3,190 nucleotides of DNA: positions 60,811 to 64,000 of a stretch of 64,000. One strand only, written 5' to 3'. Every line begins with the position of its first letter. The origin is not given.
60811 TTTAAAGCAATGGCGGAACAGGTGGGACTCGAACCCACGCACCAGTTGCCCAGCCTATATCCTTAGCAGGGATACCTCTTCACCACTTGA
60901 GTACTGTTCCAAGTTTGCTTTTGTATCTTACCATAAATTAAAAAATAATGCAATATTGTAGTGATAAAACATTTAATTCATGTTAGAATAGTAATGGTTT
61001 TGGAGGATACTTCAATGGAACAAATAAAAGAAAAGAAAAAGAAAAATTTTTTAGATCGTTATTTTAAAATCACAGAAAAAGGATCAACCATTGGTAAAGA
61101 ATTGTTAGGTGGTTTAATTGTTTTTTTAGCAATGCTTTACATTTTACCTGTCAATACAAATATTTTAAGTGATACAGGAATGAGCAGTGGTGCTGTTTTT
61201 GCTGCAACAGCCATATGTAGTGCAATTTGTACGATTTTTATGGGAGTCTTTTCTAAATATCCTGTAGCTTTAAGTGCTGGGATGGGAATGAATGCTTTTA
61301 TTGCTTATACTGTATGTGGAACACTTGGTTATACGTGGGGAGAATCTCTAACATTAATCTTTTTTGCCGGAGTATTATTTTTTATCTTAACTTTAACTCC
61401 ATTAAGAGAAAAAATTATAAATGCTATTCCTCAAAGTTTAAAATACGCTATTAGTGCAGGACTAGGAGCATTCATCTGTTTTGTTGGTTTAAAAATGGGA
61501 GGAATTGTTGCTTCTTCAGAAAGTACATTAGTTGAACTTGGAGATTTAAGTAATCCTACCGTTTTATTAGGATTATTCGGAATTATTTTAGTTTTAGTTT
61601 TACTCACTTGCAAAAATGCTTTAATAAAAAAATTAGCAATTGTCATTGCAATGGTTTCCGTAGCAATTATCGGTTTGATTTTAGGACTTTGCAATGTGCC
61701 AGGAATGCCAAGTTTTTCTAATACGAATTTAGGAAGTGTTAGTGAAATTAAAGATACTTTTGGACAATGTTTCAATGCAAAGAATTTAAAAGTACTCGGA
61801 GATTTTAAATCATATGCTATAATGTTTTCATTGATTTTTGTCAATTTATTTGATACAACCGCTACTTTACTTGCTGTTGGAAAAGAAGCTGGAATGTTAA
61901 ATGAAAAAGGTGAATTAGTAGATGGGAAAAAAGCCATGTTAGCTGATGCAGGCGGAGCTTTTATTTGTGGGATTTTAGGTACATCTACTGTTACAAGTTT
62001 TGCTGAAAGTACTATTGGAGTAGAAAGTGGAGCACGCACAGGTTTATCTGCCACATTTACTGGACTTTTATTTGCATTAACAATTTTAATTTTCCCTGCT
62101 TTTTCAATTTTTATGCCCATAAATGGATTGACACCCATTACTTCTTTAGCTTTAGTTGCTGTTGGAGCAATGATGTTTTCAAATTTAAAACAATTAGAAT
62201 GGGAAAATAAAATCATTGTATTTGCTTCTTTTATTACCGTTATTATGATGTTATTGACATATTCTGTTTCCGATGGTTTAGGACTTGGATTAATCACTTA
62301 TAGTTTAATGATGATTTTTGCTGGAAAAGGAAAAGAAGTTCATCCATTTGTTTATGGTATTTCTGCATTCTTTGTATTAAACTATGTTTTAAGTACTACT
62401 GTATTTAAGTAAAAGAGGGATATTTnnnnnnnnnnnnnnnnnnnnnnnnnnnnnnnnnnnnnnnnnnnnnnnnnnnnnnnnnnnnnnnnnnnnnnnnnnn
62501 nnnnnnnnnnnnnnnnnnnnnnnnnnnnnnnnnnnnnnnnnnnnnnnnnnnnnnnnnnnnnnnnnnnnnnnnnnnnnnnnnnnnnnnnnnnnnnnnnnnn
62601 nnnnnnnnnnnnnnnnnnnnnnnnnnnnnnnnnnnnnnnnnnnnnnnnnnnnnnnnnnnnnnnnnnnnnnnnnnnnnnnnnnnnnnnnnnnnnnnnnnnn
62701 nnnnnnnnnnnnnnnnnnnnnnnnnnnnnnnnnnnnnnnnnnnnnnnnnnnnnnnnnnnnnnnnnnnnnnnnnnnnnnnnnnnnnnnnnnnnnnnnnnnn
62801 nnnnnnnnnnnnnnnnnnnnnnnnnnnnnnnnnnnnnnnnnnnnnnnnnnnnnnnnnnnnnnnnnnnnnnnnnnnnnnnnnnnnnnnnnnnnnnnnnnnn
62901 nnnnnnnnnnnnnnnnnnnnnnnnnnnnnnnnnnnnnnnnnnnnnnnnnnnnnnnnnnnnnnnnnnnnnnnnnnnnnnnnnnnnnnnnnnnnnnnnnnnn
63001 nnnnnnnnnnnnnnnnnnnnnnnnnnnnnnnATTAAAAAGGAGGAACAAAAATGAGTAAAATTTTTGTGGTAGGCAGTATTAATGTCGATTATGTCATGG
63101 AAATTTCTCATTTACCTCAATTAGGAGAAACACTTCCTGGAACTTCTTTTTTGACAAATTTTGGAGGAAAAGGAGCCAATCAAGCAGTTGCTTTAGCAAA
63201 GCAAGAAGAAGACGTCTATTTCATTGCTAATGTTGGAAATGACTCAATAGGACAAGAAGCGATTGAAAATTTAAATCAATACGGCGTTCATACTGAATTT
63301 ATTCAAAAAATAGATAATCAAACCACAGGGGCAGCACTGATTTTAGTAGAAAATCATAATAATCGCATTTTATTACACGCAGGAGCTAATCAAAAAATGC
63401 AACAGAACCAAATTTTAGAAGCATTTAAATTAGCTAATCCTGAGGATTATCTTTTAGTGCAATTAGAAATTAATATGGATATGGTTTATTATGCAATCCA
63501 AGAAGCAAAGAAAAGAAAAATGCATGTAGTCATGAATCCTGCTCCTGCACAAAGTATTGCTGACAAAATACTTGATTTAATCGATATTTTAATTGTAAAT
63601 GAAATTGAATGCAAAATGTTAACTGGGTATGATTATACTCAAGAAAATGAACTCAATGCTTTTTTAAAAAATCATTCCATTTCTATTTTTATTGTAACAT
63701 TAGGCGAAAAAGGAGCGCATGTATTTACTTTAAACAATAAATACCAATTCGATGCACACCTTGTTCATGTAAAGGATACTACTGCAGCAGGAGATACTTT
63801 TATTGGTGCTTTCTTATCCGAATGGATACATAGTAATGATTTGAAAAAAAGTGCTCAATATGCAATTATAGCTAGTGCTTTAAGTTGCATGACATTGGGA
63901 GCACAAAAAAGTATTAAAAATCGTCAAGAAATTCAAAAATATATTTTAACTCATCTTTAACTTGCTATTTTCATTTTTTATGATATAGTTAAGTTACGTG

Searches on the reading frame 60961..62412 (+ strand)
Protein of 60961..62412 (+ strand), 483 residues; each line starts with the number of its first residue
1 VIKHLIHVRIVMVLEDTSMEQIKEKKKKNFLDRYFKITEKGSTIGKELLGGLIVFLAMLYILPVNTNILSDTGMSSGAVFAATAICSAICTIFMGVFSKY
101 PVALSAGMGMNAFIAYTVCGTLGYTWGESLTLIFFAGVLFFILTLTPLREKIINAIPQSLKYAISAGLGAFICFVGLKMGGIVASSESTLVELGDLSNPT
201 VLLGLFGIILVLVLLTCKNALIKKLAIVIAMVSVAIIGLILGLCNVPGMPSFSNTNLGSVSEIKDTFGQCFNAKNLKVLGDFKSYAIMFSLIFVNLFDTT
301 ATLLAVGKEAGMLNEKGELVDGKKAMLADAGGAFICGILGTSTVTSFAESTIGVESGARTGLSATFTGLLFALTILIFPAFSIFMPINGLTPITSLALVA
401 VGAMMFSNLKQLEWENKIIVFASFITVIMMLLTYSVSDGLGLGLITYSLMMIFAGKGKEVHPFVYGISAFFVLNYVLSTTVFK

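Call 21: search_protein_families(library=pfam, proteins=[window:60961-62412:+], max_evalue=0.001)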
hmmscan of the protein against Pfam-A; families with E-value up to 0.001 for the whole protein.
window:60961-62412:+ (483 aa): 2 families
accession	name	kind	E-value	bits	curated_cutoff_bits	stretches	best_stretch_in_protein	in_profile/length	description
PF00860.26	Xan_ur_permease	-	7.8e-27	94.4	27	1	46-437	2-384/389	Permease family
PF00916.26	Sulfate_transp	-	1.9e-06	27.3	23.2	1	83-400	36-355/380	Sulfate permease family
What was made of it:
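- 60961..62412 (+): Xan_ur_permease (NCS2-type nucleobase permease family). It ends 13 bp before the canonical barnase gene. PF00860 E=7.8e-27 (call 21).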

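Call 56: search_protein_families(library=ncbifam, proteins=[window:60961-62412:+], max_evalue=0.00001)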
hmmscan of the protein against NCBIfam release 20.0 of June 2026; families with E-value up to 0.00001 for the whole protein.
window:60961-62412:+ (483 aa): 0 families

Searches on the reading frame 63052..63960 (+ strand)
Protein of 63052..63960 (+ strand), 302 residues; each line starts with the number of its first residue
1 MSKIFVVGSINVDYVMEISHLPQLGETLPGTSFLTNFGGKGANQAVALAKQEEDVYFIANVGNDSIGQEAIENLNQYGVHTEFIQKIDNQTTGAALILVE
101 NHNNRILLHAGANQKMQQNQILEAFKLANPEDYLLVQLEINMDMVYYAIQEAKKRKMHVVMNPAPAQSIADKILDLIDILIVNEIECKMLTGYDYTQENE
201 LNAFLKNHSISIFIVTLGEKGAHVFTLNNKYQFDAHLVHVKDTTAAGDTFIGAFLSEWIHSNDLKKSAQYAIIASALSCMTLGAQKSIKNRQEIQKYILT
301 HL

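Call 21: search_protein_families(library=pfam, proteins=[window:63052-63960:+], max_evalue=0.001)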
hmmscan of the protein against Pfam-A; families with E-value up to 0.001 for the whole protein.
window:63052-63960:+ (302 aa): 1 family
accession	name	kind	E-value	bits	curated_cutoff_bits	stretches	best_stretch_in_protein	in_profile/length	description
PF00294.29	PfkB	-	1.4e-52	179.4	25.8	1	1-289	1-300/302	pfkB family carbohydrate kinase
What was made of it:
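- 63052..63960 (+): Ribokinase-like PfkB kinase. It starts 20 bp after the canonical barnase gene. PF00294 E=1.4e-52 (call 21).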

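Call 56: search_protein_families(library=ncbifam, proteins=[window:63052-63960:+], max_evalue=0.00001)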
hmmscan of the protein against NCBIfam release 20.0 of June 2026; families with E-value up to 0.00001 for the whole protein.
window:63052-63960:+ (302 aa): 22 families
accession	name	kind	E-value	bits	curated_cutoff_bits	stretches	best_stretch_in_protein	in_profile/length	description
TIGR02152.1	D_ribokin_bact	equivalog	7.6e-87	291.4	299.65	1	4-295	1-297/298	ribokinase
NF008353.0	PRK11142.1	equivalog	1.3e-79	267.9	341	1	1-299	2-304/307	ribokinase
NF041134.1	R1P_kin_Thcocales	equivalog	2.6e-28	99.3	500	1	4-296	3-280/291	ADP-dependent ribose-1-phosphate kinase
NF040938.1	KDG_KDGal_kin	equivalog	6.4e-28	97.7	400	1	145-298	146-303/305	bifunctional 2-dehydro-3-deoxygluconokinase/2-dehydro-3-deoxygalactonokinase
NF053626.1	RibKinHalex1628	equivalog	3.3e-27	95.7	330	1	1-296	1-289/293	ATP-dependent ribose-1-phosphate kinase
TIGR04382.1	myo_inos_iolC_N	equivalog_domain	4.9e-26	91.7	300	1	26-298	21-309/309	5-dehydro-2-deoxygluconokinase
NF006957.1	PRK09434.1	equivalog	1e-21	77.7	450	2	164-283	167-286/302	fructokinase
TIGR03168.1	1-PFK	subfamily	2.2e-18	66.2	216.4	1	12-291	10-295/305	hexose kinase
TIGR03828.1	pfkB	equivalog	4.7e-18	65.3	292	1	12-285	10-288/305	1-phosphofructokinase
TIGR02198.1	rfaE_dom_I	equivalog_domain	5.1e-17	62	345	1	38-286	47-304/315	D-glycero-beta-D-manno-heptose-7-phosphate kinase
NF041332.1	KDG_KDGal_kin_Halo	equivalog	6.2e-17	62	440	1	162-296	175-308/320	bifunctional 2-dehydro-3-deoxygluconokinase/2-dehydro-3-deoxygalactonokinase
NF049991.1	TagKinase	equivalog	2.3e-16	59.5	420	1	49-299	52-316/321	tagatose kinase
NF041164.1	NucKinThplmales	equivalog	4.7e-16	58.8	450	1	7-276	7-269/295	nucleoside kinase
NF007321.0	PRK09813.1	equivalog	1.3e-14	54.3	247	1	38-271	24-247/261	fructoselysine 6-kinase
NF052444.1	DhDoxglucKinKdgK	equivalog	6.4e-14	52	400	1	34-273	21-284/303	2-dehydro-3-deoxygluconokinase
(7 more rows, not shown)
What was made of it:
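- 63052..63960 (+): TIGR02152 ribokinase 291.4 bits, just under the cutoff of 299.65 (call 56).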
